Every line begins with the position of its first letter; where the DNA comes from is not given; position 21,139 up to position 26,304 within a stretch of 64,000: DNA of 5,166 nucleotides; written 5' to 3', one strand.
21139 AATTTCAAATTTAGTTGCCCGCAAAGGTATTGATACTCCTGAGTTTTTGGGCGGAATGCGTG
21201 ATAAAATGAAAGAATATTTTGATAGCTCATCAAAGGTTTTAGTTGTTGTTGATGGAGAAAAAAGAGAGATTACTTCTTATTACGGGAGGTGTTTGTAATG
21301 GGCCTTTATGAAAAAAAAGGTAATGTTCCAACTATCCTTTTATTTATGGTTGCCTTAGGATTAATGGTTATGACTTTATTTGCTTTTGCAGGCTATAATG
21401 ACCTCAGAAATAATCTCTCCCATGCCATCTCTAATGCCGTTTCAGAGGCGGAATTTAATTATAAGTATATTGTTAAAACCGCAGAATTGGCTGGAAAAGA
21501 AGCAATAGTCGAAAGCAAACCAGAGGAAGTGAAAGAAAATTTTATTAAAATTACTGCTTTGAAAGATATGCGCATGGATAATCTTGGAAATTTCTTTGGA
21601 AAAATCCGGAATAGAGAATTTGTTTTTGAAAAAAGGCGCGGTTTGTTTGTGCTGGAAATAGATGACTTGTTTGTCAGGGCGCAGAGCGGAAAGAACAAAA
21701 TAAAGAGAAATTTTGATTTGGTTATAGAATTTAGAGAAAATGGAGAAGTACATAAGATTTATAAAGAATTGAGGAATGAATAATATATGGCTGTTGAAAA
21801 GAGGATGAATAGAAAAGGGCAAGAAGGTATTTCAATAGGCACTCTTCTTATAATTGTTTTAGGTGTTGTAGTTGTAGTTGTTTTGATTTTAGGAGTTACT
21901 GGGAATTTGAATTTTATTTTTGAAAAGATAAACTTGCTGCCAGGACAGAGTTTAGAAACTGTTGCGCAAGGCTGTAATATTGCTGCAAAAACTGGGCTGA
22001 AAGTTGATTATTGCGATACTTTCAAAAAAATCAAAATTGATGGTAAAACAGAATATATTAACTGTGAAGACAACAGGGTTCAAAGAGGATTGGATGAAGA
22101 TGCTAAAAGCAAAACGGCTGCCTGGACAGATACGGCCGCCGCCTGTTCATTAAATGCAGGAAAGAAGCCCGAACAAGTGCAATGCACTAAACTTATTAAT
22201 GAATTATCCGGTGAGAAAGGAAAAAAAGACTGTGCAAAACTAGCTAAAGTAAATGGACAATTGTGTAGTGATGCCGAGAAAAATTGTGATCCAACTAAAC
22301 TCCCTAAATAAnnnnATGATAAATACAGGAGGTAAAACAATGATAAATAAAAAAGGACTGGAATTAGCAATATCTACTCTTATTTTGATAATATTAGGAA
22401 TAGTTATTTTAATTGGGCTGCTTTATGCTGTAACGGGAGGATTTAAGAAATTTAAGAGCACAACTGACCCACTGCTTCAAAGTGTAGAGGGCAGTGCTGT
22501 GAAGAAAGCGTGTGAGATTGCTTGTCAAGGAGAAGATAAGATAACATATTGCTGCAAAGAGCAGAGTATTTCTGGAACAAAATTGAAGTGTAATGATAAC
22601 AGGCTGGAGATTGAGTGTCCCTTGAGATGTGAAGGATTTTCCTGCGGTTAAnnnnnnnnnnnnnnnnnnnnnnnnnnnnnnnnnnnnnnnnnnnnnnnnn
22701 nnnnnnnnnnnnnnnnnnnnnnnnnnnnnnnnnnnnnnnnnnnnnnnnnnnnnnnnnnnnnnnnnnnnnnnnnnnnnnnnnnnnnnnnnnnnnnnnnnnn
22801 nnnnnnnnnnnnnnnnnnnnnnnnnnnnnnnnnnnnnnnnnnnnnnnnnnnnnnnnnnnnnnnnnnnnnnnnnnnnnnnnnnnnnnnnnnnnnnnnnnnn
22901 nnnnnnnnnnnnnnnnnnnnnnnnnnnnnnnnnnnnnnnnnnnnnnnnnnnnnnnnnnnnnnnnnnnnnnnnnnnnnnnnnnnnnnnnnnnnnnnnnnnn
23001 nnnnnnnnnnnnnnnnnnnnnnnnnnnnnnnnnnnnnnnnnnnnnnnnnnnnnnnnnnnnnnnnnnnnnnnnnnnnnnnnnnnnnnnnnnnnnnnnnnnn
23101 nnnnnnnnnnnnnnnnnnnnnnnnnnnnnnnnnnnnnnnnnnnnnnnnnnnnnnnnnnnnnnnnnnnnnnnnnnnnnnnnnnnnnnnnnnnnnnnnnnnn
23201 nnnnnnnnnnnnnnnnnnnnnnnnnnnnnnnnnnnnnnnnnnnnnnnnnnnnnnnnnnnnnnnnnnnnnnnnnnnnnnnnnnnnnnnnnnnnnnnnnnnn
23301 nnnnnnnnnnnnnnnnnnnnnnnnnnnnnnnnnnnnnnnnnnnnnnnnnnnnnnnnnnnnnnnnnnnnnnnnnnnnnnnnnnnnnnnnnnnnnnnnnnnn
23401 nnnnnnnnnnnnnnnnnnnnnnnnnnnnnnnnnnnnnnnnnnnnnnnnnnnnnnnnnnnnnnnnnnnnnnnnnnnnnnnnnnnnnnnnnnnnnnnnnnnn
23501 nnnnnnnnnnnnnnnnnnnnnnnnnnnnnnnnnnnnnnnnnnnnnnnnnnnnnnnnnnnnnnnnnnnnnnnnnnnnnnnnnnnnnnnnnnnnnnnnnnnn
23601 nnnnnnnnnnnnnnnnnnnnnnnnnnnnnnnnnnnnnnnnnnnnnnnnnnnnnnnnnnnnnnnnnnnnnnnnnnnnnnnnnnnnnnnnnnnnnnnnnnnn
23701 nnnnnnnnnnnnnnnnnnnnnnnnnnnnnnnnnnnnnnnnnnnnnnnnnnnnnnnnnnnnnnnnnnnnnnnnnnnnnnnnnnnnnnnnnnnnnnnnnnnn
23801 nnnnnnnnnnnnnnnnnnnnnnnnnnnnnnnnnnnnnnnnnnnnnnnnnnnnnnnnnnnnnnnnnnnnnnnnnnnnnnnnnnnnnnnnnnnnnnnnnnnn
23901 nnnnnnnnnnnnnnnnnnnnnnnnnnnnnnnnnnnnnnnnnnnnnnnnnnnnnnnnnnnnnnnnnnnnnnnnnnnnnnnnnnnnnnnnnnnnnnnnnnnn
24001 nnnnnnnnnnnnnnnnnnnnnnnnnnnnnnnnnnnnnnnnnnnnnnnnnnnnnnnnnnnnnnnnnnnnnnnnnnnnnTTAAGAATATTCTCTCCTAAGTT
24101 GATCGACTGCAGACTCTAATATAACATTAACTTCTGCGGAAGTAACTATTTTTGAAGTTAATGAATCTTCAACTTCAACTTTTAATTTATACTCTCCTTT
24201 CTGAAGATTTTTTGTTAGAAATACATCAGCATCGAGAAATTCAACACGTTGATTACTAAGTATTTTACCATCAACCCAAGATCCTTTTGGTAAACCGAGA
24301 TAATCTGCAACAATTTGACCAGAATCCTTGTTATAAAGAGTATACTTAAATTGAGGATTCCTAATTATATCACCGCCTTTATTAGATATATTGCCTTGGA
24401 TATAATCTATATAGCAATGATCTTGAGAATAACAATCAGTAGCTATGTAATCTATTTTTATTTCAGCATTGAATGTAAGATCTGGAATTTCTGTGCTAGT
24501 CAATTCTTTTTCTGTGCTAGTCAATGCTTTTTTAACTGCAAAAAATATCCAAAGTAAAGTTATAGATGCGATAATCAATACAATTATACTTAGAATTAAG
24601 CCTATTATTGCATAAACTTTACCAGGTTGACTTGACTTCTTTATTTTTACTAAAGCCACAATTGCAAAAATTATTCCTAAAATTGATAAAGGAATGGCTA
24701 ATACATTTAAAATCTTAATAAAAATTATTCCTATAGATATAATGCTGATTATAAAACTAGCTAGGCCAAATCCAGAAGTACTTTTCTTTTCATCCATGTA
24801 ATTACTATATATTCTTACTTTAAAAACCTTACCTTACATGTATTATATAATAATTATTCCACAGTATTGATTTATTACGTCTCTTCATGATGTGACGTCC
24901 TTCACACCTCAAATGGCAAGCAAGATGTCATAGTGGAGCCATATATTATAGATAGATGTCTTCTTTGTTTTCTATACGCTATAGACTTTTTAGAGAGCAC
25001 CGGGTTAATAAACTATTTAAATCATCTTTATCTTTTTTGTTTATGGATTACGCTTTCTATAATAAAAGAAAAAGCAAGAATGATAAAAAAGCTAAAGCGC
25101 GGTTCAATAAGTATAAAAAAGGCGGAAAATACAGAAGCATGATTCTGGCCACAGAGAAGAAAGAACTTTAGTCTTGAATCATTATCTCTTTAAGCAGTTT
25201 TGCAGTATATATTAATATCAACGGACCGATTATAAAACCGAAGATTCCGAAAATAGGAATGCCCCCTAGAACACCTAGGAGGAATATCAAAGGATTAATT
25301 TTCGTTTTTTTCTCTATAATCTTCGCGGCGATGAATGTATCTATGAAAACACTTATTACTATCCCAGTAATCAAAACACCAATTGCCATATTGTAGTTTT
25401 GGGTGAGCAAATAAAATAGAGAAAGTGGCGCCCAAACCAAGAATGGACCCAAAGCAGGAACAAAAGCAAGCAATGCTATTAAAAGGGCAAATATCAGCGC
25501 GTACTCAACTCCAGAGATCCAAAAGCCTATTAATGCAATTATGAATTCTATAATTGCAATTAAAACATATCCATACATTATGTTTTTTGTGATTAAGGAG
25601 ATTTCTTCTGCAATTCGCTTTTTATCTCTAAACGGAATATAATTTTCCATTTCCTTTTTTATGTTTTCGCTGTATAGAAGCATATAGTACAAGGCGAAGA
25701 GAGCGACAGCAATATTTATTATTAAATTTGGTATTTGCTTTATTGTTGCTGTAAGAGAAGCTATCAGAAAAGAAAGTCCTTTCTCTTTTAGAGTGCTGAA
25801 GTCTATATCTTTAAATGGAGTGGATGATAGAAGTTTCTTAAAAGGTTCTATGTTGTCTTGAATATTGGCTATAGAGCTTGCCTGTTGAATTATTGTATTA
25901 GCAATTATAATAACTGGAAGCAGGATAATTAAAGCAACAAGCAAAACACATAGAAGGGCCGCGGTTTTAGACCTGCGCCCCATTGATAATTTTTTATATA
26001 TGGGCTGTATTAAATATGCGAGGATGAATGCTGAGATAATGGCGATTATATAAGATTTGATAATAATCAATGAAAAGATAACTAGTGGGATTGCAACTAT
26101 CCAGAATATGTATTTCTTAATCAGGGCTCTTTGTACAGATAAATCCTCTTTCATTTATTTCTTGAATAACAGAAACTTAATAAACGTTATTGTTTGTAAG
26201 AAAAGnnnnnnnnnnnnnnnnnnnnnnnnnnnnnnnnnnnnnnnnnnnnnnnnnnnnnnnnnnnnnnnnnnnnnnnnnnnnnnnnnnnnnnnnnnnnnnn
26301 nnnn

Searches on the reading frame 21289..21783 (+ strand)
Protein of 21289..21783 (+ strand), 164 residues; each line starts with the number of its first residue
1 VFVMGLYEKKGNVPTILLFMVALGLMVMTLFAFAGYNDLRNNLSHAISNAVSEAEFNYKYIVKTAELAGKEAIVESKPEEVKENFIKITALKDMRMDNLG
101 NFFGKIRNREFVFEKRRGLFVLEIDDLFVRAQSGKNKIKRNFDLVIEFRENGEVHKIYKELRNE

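Call 3: search_protein_families(library=pfam, max_evalue=0.1, proteins=[window:21289-21783:+])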
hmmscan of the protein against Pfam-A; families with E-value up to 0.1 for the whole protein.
window:21289-21783:+ (164 aa): 1 family
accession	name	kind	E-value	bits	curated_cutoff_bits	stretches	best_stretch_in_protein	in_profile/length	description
PF03723.20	Hemocyanin_C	-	0.04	13.7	26.4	1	107-161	90-144/249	Hemocyanin, ig-like domain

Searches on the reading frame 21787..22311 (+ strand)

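Call 3: search_protein_families(library=pfam, max_evalue=0.1, proteins=[window:21787-22311:+])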
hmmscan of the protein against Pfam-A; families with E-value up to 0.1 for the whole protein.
window:21787-22311:+ (174 aa): 1 family
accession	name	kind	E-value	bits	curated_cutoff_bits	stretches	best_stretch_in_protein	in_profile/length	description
PF02398.22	Corona_7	-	0.0033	18.3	27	1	22-87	2-65/101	Coronavirus protein 7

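Call 46: search_protein_families(library=ncbifam, max_evalue=1, proteins=[window:21787-22311:+])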
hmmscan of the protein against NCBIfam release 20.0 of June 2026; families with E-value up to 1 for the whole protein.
window:21787-22311:+ (174 aa): 0 families

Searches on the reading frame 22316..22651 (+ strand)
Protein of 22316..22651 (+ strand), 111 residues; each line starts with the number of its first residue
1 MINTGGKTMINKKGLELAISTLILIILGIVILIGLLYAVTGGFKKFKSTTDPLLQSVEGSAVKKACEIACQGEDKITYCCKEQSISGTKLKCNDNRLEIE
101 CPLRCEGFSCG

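Call 4: search_protein_families(library=pfam, max_evalue=0.01, proteins=[window:22340-22651:+])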
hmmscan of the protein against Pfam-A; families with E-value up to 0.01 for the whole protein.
window:22340-22651:+ (103 aa): 0 families

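Call 46: search_protein_families(library=ncbifam, max_evalue=1, proteins=[window:22316-22651:+])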
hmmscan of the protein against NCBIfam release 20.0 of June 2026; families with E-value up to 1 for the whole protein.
window:22316-22651:+ (111 aa): 2 families
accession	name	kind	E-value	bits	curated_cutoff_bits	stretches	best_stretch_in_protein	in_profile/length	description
NF045849.1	ICE_MMCAP2_0565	equivalog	0.0069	16.1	40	1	19-52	13-46/80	Mbov_0395 family pilin-like conjugal transfer protein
NF037944.1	holin_2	subfamily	0.14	12.3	50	1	20-51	5-36/64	bacteriophage holin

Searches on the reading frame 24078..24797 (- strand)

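Call 4: search_protein_families(library=pfam, max_evalue=0.01, proteins=[window:24078-24797:-])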
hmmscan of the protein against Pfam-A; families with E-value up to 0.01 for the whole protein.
window:24078-24797:- (239 aa): 1 family
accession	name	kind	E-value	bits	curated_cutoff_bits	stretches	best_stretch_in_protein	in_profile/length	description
PF13828.11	DUF4190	-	2.6e-09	37.2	35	1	12-78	3-60/62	Domain of unknown function (DUF4190)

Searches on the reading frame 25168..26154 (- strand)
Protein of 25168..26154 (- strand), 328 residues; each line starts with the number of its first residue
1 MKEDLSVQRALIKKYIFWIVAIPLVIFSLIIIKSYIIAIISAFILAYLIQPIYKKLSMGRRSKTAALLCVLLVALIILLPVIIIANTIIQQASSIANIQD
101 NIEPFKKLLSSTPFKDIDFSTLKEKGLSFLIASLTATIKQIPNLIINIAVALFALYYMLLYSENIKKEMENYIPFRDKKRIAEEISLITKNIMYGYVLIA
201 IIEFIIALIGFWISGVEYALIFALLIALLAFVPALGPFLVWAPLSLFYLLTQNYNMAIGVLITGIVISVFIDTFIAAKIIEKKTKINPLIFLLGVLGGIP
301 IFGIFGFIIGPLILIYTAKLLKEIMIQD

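Call 4: search_protein_families(library=pfam, max_evalue=0.01, proteins=[window:25168-26154:-])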
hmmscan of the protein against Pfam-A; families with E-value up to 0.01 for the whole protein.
window:25168-26154:- (328 aa): 1 family
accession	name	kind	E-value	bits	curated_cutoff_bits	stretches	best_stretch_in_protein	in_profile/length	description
PF01594.21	AI-2E_transport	-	2.5e-48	165.4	34.3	1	22-323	7-325/327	AI-2E family transporter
